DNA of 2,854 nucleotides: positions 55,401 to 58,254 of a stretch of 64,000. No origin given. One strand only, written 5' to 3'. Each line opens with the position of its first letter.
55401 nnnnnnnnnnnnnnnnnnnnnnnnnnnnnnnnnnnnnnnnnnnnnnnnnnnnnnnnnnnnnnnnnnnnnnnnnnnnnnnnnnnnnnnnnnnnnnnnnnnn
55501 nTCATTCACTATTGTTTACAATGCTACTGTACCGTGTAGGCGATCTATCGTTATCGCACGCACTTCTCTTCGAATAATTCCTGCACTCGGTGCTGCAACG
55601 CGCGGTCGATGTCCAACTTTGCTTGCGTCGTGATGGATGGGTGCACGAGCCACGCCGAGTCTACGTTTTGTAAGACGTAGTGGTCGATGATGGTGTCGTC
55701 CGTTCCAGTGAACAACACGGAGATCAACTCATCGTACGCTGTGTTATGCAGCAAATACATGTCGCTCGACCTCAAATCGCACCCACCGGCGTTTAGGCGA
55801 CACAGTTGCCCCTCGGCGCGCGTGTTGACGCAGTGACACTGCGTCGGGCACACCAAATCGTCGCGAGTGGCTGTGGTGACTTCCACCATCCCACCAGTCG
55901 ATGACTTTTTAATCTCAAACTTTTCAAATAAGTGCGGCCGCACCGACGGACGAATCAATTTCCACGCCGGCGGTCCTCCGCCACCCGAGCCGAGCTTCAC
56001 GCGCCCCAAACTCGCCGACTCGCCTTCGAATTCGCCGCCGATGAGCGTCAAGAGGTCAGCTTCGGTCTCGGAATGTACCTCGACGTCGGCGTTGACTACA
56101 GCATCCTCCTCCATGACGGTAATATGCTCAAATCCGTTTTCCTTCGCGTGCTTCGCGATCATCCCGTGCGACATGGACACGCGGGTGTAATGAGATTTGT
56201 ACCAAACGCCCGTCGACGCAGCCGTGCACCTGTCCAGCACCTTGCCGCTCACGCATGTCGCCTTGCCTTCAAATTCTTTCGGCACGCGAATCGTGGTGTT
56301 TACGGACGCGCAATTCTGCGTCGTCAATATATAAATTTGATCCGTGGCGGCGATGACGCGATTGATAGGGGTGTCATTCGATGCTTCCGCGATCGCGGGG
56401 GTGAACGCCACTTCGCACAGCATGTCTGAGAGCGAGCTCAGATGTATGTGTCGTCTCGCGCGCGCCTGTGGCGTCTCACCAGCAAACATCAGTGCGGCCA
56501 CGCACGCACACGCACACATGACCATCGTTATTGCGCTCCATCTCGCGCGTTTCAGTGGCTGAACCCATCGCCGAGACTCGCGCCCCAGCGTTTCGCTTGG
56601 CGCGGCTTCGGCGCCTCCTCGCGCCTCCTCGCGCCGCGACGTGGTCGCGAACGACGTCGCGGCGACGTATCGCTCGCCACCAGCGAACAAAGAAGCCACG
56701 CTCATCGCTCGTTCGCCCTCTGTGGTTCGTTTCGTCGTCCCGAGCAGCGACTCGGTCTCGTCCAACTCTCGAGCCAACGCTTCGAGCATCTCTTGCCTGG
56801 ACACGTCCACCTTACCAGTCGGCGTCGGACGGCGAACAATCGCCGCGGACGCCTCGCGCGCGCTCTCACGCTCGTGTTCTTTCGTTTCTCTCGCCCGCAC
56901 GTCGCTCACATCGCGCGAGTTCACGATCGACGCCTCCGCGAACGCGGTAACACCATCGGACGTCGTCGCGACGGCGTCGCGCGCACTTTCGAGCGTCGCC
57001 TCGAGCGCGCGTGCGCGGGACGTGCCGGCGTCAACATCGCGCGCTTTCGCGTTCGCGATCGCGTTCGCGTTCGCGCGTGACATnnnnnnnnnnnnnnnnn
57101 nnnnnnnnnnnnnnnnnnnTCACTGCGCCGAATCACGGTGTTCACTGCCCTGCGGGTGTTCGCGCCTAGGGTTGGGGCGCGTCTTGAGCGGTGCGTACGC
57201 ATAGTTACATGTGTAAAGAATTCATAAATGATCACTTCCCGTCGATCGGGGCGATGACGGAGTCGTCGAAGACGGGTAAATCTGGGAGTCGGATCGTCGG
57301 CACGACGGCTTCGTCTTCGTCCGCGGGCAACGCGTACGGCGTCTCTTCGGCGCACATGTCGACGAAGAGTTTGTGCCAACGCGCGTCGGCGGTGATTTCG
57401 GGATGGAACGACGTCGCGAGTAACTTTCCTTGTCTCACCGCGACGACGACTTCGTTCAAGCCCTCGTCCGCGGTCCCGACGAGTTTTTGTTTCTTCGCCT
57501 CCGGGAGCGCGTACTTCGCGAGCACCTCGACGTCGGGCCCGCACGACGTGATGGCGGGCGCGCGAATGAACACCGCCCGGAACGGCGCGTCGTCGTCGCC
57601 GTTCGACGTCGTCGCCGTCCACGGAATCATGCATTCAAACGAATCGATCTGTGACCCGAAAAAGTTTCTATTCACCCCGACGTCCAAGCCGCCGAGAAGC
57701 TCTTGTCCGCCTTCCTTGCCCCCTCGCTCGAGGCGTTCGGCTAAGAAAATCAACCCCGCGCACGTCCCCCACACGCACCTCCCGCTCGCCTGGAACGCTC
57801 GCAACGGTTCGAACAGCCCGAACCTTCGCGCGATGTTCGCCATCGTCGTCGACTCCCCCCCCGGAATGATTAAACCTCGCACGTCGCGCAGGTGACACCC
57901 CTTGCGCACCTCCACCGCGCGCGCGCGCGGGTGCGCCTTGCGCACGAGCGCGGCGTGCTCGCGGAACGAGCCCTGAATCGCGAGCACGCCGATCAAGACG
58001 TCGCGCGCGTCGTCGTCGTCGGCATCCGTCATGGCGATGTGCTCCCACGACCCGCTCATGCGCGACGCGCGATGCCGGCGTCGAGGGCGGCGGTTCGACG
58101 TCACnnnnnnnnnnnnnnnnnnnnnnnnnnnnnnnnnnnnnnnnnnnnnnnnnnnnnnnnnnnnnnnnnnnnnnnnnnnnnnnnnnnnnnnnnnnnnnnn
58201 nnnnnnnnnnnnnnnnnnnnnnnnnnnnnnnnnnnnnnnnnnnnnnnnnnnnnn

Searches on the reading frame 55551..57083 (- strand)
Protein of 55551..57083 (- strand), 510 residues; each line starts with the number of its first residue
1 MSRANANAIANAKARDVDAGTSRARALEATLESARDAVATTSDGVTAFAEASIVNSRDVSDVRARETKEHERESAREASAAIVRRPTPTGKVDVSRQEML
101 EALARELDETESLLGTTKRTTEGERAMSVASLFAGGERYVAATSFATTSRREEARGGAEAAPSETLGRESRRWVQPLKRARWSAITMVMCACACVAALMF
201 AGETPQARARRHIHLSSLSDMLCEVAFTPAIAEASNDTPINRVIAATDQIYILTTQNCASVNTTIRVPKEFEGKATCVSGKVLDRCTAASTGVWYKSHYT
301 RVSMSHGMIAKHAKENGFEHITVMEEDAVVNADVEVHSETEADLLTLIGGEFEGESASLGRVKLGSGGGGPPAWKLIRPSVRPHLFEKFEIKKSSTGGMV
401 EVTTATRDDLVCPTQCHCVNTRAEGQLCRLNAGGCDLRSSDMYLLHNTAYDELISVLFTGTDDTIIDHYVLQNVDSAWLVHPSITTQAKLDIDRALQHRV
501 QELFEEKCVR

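Call 25: search_protein_families(library=pfam, proteins=[window:55551-57083:-], max_evalue=0.01)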
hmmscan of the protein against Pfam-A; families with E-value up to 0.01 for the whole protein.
window:55551-57083:- (510 aa): 1 family
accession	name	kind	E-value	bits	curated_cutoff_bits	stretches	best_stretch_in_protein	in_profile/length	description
PF25478.1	EGF_Mua-3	-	0.0012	19.2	27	1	412-443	7-38/48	Transmembrane cell adhesion receptor mua-3-like, EGF-like domain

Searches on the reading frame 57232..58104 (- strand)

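Call 25: search_protein_families(library=pfam, proteins=[window:57232-58104:-], max_evalue=0.01)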
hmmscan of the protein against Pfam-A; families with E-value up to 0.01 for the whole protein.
window:57232-58104:- (290 aa): 3 families
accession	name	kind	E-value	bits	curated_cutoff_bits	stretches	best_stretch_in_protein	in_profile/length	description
PF01174.25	SNO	-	2.8e-46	158.2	27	1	40-252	1-187/188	SNO glutamine amidotransferase family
PF07685.20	GATase_3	-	2.6e-08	34.1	27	1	58-141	22-112/196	CobB/CobQ-like glutamine amidotransferase domain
PF09825.15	BPL_N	-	0.00037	19.9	24.2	1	178-240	170-224/283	Biotin-protein ligase, N terminal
